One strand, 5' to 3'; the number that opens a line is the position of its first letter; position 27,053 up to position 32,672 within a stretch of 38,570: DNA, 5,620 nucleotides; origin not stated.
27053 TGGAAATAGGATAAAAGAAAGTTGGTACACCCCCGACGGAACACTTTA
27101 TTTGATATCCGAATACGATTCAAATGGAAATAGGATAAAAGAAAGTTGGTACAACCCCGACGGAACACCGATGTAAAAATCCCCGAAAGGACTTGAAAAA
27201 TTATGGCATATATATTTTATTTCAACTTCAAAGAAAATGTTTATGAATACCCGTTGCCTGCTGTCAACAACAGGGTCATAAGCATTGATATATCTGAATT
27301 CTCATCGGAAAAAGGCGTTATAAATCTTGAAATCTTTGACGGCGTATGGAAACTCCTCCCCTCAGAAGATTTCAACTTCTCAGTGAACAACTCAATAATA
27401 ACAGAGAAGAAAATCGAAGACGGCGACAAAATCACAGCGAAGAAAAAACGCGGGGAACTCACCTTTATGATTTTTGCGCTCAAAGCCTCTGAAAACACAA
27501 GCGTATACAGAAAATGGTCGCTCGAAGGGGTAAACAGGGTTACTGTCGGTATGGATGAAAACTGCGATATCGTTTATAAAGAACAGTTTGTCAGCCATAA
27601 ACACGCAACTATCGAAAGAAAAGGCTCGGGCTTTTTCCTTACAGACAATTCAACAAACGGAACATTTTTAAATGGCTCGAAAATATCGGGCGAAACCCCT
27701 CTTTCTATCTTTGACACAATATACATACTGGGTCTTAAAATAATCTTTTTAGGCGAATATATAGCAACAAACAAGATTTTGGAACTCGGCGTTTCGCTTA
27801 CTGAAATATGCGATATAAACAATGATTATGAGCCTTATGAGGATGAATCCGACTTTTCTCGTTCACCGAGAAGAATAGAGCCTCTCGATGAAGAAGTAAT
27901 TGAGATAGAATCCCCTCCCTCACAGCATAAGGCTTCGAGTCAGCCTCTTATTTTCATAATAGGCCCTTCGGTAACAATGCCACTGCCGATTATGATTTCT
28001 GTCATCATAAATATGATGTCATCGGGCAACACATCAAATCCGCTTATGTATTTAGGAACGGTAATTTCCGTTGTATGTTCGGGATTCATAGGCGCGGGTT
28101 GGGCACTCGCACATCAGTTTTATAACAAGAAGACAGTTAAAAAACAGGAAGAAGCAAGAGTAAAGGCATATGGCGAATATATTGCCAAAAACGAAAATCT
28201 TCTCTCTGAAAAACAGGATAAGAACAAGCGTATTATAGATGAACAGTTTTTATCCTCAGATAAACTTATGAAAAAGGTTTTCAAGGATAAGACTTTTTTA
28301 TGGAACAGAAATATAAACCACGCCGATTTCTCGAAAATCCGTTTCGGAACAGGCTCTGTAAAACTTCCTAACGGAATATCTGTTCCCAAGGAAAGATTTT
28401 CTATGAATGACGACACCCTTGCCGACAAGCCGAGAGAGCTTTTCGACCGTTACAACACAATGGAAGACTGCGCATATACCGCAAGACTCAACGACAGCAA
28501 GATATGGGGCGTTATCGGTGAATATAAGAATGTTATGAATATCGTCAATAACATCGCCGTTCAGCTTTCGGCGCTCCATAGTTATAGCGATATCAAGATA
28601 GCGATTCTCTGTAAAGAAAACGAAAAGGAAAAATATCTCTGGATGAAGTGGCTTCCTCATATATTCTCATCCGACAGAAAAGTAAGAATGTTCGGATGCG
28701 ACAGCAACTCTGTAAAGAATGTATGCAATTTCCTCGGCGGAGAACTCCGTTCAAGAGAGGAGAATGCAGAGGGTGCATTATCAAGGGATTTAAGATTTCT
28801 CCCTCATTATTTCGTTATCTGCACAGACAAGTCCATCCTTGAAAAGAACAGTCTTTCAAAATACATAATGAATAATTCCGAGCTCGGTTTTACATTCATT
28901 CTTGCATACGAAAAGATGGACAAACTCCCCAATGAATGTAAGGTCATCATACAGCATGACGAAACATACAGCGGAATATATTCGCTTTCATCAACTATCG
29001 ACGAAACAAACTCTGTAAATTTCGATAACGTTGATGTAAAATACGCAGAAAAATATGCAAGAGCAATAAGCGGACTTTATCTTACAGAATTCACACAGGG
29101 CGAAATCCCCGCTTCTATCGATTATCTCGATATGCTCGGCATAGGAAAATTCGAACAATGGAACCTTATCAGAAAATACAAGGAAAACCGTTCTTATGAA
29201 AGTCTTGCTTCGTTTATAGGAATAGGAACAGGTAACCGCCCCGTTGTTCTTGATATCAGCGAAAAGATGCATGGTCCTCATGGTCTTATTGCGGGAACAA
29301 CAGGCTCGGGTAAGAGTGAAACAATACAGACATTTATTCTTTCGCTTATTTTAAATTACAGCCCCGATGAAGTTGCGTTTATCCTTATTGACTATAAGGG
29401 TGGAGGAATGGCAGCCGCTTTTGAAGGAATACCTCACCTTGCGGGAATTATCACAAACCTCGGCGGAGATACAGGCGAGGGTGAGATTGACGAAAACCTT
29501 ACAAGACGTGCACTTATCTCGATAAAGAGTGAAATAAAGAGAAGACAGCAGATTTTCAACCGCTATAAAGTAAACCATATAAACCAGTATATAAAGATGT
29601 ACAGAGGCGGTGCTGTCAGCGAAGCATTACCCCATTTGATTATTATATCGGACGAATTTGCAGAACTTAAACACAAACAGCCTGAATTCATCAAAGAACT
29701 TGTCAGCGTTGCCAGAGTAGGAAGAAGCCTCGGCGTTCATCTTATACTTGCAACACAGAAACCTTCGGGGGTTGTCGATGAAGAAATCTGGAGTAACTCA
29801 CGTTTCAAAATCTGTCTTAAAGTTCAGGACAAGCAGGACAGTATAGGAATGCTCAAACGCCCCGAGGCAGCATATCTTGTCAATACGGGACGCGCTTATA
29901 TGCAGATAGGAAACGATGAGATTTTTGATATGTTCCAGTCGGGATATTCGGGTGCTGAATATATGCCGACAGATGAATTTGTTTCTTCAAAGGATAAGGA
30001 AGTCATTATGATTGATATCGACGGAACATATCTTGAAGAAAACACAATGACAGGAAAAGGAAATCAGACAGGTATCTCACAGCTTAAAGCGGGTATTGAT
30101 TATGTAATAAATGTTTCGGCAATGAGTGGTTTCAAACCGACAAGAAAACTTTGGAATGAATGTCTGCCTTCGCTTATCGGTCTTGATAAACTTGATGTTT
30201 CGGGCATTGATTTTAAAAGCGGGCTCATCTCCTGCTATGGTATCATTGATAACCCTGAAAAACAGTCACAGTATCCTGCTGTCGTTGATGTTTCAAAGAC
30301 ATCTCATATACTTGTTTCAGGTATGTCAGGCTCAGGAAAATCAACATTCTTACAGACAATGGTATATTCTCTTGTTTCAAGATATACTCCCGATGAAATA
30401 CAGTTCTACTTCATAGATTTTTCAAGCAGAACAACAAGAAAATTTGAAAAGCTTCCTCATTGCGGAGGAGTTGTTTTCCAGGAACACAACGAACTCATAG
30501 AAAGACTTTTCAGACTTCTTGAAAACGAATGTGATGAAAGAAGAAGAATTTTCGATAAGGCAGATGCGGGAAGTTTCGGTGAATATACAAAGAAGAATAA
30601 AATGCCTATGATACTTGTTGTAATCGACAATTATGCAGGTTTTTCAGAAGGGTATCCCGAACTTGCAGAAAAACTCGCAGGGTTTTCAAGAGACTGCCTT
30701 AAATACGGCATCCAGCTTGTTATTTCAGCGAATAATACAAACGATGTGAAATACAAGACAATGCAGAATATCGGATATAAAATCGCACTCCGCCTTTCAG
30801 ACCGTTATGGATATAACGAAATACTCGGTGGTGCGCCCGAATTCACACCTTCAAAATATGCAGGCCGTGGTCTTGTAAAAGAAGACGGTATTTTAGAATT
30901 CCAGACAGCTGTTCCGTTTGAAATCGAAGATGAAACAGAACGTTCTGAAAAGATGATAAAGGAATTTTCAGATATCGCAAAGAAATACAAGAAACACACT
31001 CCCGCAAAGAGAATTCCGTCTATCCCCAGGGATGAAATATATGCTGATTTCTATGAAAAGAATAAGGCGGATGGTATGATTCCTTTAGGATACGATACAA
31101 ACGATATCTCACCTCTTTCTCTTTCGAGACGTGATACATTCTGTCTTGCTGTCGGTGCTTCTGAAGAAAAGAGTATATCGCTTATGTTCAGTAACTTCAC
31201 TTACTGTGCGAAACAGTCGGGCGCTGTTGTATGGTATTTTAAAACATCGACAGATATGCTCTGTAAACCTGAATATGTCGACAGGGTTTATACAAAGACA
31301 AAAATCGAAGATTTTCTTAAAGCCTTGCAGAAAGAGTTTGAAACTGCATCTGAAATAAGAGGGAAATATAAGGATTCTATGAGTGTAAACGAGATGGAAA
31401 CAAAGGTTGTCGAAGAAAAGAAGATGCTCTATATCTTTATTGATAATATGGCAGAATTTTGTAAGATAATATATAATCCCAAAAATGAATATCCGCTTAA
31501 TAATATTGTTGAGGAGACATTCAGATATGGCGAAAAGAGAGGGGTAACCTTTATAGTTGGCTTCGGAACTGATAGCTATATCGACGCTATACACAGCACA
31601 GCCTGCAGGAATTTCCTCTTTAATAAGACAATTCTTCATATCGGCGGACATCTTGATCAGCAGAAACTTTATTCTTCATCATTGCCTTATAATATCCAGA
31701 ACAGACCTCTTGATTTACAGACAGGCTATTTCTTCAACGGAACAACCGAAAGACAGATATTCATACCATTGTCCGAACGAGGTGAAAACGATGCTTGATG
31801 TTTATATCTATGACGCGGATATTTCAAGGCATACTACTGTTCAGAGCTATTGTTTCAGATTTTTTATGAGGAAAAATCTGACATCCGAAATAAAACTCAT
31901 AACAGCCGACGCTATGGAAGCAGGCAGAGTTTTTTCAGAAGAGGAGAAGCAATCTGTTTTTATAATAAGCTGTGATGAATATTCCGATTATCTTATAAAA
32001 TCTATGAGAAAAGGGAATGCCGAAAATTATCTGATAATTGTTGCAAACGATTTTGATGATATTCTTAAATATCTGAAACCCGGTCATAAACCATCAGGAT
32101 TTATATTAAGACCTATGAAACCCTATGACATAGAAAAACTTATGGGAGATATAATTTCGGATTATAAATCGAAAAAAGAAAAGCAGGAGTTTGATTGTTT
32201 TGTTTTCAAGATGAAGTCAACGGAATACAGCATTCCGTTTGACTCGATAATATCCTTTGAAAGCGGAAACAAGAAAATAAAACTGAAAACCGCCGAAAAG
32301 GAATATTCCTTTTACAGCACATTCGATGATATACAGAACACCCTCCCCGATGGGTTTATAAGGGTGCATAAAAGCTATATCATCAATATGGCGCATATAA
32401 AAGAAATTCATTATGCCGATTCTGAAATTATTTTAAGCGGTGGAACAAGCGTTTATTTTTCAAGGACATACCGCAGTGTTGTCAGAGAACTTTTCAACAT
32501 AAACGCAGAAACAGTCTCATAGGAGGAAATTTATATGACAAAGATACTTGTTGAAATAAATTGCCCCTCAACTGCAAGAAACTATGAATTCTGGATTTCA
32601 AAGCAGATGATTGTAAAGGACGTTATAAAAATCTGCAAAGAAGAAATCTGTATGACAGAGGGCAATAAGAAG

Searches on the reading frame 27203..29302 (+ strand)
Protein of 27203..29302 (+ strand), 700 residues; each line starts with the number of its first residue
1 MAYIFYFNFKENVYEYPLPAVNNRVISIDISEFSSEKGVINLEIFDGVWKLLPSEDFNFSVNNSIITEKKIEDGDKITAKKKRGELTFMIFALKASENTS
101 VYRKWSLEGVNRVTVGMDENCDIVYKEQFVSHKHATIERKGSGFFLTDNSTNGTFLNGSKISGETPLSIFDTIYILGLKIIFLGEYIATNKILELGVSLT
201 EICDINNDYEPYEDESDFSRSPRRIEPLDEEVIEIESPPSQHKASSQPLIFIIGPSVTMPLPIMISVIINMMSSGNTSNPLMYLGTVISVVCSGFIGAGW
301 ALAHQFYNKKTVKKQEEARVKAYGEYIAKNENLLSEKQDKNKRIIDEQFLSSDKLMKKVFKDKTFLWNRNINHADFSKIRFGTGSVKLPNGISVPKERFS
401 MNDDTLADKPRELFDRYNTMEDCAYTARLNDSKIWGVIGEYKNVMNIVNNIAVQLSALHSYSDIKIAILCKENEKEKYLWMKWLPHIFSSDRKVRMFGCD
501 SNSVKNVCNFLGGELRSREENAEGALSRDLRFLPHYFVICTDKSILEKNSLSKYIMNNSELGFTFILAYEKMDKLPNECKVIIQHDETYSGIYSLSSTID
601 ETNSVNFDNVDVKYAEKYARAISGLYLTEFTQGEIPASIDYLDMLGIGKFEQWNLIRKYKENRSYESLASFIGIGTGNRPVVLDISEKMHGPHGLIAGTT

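Call 58: find_related_loci(query=A4, collection=metagenome_contigs, flank=10000)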
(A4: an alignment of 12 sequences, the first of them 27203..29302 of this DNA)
Query A4 (700 aa) in metagenome_contigs; peptide patterns used: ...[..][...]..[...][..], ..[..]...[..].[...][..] (x = any residue, [..] = any of these).
447 stretches matched a pattern; 284 encode a relative of the query (tblastn E <= 1e-3); the best 80 are kept; 80 distinct loci.
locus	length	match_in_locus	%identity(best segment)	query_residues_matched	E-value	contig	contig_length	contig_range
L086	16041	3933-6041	45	4-700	0e+0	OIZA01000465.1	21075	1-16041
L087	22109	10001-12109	45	4-700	0e+0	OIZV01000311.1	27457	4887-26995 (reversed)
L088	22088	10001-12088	45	1-700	0e+0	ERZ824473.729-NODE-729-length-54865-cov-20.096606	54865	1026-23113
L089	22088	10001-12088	44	1-700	0e+0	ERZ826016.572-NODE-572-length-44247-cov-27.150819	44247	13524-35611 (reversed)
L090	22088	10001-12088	44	1-700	0e+0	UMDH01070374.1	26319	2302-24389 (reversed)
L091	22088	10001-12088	44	1-700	0e+0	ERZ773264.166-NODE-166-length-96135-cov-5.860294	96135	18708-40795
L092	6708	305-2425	39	4-700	0e+0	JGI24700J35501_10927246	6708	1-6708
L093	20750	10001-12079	39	4-700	6e-176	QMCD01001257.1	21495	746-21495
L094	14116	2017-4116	39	1-700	2e-169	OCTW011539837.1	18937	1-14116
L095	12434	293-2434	38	1-700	4e-149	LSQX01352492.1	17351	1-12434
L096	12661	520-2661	37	1-700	8e-146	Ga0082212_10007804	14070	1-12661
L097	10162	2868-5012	36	1-700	2e-140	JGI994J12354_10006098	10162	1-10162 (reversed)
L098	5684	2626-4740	35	1-700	2e-138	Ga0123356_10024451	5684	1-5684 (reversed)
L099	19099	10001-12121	36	1-700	7e-137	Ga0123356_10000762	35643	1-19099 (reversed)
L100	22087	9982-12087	34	1-700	2e-131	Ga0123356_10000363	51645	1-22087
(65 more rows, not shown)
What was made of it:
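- Tried and rejected: I replaced it with an EssC N-terminal alignment (call 58).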

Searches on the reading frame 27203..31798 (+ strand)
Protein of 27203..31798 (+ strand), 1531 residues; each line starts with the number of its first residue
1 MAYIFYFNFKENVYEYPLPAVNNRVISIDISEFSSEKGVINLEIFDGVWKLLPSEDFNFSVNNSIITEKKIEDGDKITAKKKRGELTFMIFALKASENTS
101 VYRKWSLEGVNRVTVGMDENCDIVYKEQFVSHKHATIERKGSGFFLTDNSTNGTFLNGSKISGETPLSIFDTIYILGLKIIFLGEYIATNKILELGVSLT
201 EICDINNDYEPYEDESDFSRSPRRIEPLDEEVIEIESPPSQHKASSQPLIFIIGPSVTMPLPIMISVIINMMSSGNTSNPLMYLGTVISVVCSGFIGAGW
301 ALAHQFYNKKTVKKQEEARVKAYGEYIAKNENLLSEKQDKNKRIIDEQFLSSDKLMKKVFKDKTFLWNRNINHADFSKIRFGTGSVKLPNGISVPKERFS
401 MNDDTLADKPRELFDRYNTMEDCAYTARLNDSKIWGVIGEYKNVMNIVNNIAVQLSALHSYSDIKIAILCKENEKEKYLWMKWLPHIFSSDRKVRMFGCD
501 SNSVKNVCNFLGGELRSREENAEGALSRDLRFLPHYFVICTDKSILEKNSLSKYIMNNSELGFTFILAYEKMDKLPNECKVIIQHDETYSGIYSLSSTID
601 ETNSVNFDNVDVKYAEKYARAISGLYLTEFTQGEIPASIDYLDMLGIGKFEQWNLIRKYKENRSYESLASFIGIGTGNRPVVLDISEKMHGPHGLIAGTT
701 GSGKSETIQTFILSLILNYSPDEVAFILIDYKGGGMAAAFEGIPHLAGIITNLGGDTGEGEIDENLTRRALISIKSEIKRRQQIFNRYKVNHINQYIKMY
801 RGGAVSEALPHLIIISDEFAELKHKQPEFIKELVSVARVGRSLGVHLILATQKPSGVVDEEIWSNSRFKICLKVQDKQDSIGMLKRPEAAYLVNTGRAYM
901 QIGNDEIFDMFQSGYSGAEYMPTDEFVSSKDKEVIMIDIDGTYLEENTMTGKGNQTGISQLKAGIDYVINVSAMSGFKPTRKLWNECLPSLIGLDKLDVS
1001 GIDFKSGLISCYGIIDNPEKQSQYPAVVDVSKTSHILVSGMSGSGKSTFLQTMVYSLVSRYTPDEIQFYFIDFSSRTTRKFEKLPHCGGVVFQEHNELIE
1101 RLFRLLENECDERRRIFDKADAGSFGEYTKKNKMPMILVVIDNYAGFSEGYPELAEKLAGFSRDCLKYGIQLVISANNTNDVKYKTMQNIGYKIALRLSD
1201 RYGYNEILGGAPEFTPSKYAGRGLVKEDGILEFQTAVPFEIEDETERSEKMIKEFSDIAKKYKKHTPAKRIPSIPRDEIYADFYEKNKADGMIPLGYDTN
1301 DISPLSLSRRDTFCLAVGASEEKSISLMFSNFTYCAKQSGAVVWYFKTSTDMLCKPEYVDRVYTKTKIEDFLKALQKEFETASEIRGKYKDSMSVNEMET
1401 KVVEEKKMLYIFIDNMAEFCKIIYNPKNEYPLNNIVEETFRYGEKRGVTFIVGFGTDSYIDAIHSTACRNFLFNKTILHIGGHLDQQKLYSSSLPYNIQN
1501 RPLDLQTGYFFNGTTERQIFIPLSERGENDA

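Call 4: search_protein_families(library=pfam, proteins=[window:27203-31798:+], max_evalue=0.01)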
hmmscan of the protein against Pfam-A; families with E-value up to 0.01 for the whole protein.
window:27203-31798:+ (1531 aa): 21 families
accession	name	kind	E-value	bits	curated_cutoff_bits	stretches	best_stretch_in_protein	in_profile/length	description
PF01580.24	FtsK_SpoIIIE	-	1.9e-60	204.5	24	2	663-855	13-220/221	FtsK/SpoIIIE family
PF00498.31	FHA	-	4.3e-15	56.3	20.7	1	113-175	1-66/67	FHA domain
PF01935.23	DUF87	-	2.3e-09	38.1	23.2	2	677-733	10-62/220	Helicase HerA, central domain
PF13401.12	AAA_22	-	1.3e-08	35.6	27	0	1033-1080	5-48/130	AAA domain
PF16697.10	Yop-YscD_cpl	-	1.2e-07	32.3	33.2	1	111-169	17-77/94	Inner membrane component of T3SS, cytoplasmic domain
PF13555.12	AAA_29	-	1.5e-06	28.2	27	1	1028-1059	17-48/61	P-loop containing region of AAA domain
PF24883.2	NPHP3_N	-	5.9e-06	27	24.8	1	1023-1118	11-106/164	Nephrocystin 3, N-terminal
PF05872.18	HerA_C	-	4.2e-05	22.8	22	1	685-734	15-60/502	Helicase HerA-like C-terminal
PF12775.13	AAA_7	-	4.3e-05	23.6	25.8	0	1030-1079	30-75/181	P-loop containing dynein motor region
PF00437.27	T2SSE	-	4.7e-05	22.6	24.9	0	1018-1057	128-166/370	Type II/IV secretion system protein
PF25199.1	nSTAND_NTPase5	-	0.0001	22.6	34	1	1031-1084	39-90/145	Novel STAND NTPase 5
PF05729.18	NACHT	-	0.00012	22.4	26.7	1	1036-1085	3-52/167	NACHT domain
PF13191.12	AAA_16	-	0.00017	22.6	32.6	0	1033-1065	24-52/167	AAA ATPase domain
PF01443.25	Viral_helicase1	-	0.00018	21.8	21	0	1036-1056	1-21/228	Viral superfamily 1 RNA helicase core domain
PF13245.12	AAA_19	-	0.00035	21.2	25.1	0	1026-1144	4-99/134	AAA domain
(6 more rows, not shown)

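Call 5: search_protein_families(library=ncbifam, proteins=[window:27203-31798:+], max_evalue=0.01)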
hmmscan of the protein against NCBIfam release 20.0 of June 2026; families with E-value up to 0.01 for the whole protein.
window:27203-31798:+ (1531 aa): 24 families
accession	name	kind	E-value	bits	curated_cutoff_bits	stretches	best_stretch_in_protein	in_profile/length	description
TIGR03928.1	T7_EssCb_Firm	equivalog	0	1066.7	778.4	1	216-1522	4-1295/1296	type VII secretion protein EssC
TIGR03924.1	T7SS_EccC_a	equivalog_domain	9.5e-126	421.2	509.15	2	236-918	2-671/673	type VII secretion protein EccCa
TIGR03925.1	T7SS_EccC_b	equivalog_domain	2e-75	254.2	346.55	2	973-1320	11-370/564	type VII secretion protein EccCb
NF007615.0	PRK10263.1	equivalog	9.2e-30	103.1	1566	2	658-896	982-1228/1355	DNA translocase FtsK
NF049868.1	FhaB_Rv0019c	equivalog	1.3e-10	41.6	125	1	106-174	82-150/158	FHA domain-containing protein FhaB/FipA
TIGR03354.1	VI_FHA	hypoth_equivalog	7.1e-09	36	120.25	1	111-162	24-79/420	type VI secretion system-associated FHA domain protein TagH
NF040937.1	HerA_Thermprot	equivalog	6e-08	31.5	800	1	800-880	340-420/487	DNA double-strand break repair helicase HerA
NF041214.1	plasmid_TraB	equivalog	9e-06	24.4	800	0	688-856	245-390/639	plasmid transfer protein TraB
NF041017.1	DNA_import_CedB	equivalog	3.5e-05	22.6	700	0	677-733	261-314/590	DNA import protein CedB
NF045971.1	conju_CD1110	equivalog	4.6e-05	21.9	325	1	679-725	404-448/752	VirB4-like conjugal transfer ATPase, CD1110 family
TIGR02315.1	ABC_phnC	equivalog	0.00019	21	266.1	1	1029-1108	24-99/243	phosphonate ABC transporter ATP-binding protein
NF052573.1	HisKinEspAMyxo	equivalog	0.00027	19.1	1400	1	106-163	42-100/755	serine histidine kinase EspA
NF040819.1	helicase_HerA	equivalog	0.00043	18.9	970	1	791-885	384-478/561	DNA double-strand break repair helicase HerA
TIGR02982.1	heterocyst_DevA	subfamily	0.00046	19.8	295.8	1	1022-1097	20-93/220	ABC exporter ATP-binding subunit, DevA family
TIGR00929.1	VirB4_CagE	subfamily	0.00053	18.3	643.1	0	1035-1063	439-466/792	VirB4 family type IV secretion/conjugal transfer ATPase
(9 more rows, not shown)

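Call 45: search_solved_structures(query=window:27203-31798:+, max_evalue=0.00001)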
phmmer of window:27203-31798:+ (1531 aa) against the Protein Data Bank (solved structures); distinct sequences matched with E-value up to 0.00001: 14.
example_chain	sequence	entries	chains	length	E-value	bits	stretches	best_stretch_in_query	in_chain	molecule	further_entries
9qks_G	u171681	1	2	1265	5.3e-133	448.6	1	120-977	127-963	ESX secretion system protein YukB,Green fluorescent protein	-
4nh0_A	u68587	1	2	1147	9.7e-72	245.5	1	668-1307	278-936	Cell divisionFtsK/SpoIIIE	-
7np7_C1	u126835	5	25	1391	5.3e-51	176.8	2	685-921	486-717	ESX-5 secretion system protein EccC5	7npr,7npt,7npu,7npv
7b9f_C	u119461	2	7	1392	8.9e-51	176.1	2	685-922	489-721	EccC5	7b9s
5fv0_A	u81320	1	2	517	5.4e-35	123.7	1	1013-1323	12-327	ESX secretion system protein EccC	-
4lya_A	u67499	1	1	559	5.9e-35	123.6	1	1012-1323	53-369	Uncharacterized protein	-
4n1a_A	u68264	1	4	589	1.3e-29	105.9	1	999-1307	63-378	Cell divisionFtsK/SpoIIIE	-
9jv8_A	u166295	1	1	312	2.2e-20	75.3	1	982-1201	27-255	ESX-1 secretion system protein EccCb1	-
2iuu_A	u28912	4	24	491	6.2e-20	73.8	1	656-896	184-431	DNA TRANSLOCASE FTSK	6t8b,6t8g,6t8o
2iut_A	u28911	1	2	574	9.5e-20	73.2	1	656-896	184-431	DNA TRANSLOCASE FTSK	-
2ius_A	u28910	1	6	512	4.3e-19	71.1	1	659-896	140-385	DNA TRANSLOCASE FTSK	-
6o1z_A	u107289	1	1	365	1.1e-09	39.9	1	1028-1146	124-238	DNA translocase coupling protein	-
6o1x_A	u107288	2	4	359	1.4e-09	39.6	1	1028-1146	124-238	DNA translocase coupling protein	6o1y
6o1w_A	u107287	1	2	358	1.4e-09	39.6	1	1028-1146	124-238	DNA translocase coupling protein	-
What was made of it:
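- On T7SSb: The best PDB relative is YukB (call 45).
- Closest known: T7SSb. Same: Its best solved relative is B. subtilis YukB (E=5e-133) (calls 5, 45).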

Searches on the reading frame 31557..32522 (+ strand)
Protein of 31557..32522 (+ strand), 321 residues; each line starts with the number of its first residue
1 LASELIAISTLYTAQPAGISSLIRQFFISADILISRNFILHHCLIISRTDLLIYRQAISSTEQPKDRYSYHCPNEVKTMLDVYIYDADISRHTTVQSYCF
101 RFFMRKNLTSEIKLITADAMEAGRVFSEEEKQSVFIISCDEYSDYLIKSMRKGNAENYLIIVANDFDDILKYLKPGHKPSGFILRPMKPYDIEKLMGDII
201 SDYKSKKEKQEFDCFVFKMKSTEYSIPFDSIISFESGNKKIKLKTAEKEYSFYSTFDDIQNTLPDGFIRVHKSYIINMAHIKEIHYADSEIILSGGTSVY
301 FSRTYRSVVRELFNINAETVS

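Call 4: search_protein_families(library=pfam, proteins=[window:31557-32522:+], max_evalue=0.01)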
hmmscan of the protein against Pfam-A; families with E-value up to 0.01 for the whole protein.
window:31557-32522:+ (321 aa): 1 family
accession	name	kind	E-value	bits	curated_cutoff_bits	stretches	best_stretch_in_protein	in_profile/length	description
PF04397.21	LytTR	-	6.4e-22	78.1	22.6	1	224-313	4-97/98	LytTr DNA-binding domain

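Call 5: search_protein_families(library=ncbifam, proteins=[window:31557-32522:+], max_evalue=0.01)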
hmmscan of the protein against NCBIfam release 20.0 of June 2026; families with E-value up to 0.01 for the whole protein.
window:31557-32522:+ (321 aa): 3 families
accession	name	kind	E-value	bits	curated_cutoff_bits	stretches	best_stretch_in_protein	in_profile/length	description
NF008677.0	PRK11697.1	equivalog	1.7e-06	27.6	246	1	224-315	145-237/238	two-component system response regulator BtsR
NF010684.1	PRK14084.1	equivalog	4.2e-06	26.7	375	1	203-305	138-244/254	response regulator transcription factor LytR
NF046049.1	quorum_RR_AgrA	equivalog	2.6e-05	23.9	400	1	211-302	139-231/238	quorum-sensing response regulator AgrA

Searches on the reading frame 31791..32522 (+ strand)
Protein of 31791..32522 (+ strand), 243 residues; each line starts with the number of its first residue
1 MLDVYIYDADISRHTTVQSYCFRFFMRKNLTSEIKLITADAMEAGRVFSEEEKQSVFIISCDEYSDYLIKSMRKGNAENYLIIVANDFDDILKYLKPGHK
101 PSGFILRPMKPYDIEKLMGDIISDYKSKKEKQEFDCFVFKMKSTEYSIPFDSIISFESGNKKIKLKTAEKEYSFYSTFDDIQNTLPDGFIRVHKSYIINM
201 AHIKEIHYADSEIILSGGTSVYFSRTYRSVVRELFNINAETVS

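Call 81: search_solved_structures(query=A3, max_evalue=1)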
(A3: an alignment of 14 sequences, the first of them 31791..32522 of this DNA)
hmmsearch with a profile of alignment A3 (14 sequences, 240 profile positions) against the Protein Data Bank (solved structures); distinct sequences matched with E-value up to 1: 66 (the best 60 are shown).
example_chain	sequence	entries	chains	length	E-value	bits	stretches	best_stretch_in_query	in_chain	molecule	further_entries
3d6w_A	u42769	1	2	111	2.5e-21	79.2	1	138-236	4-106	Methyl-accepting/DNA response regulator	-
4cbv_A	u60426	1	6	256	3e-15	59.3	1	4-238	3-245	COME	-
3bs1_A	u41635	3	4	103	4.2e-14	55.6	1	139-226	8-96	Accessory gene regulator protein A | Accessory gene regulator A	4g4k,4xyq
4xqq_A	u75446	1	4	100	5.9e-14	55.1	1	142-226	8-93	Accessory gene regulator A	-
4xqj_A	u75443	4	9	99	6e-14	55.1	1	143-226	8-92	Accessory gene regulator A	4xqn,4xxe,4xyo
9xzo_A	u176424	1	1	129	3.6e-05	26.3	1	17-130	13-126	De novo protein M1X0B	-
8phx_A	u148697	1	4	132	0.00058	22.4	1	26-124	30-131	Histidine protein kinase SLN1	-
2zwm_A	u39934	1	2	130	0.0018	20.8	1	28-120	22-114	Transcriptional regulatory protein yycF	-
3f6p_A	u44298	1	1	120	0.0021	20.5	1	28-117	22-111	Transcriptional regulatory protein yycF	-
5xjp_A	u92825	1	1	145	0.0026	20.2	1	29-125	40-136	AdeR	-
5x5j_A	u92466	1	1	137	0.0027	20.2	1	29-124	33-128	AdeR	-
3luf_A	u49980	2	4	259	0.0046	19.4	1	18-125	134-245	Two-component system response regulator/GGDEF domain protein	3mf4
2id7_A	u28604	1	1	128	0.0084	18.6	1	43-124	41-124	Chemotaxis protein cheY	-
3lua_A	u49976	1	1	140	0.0092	18.4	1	32-127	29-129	Response regulator receiver protein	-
2id9_A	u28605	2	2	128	0.011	18.3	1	43-124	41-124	Chemotaxis protein cheY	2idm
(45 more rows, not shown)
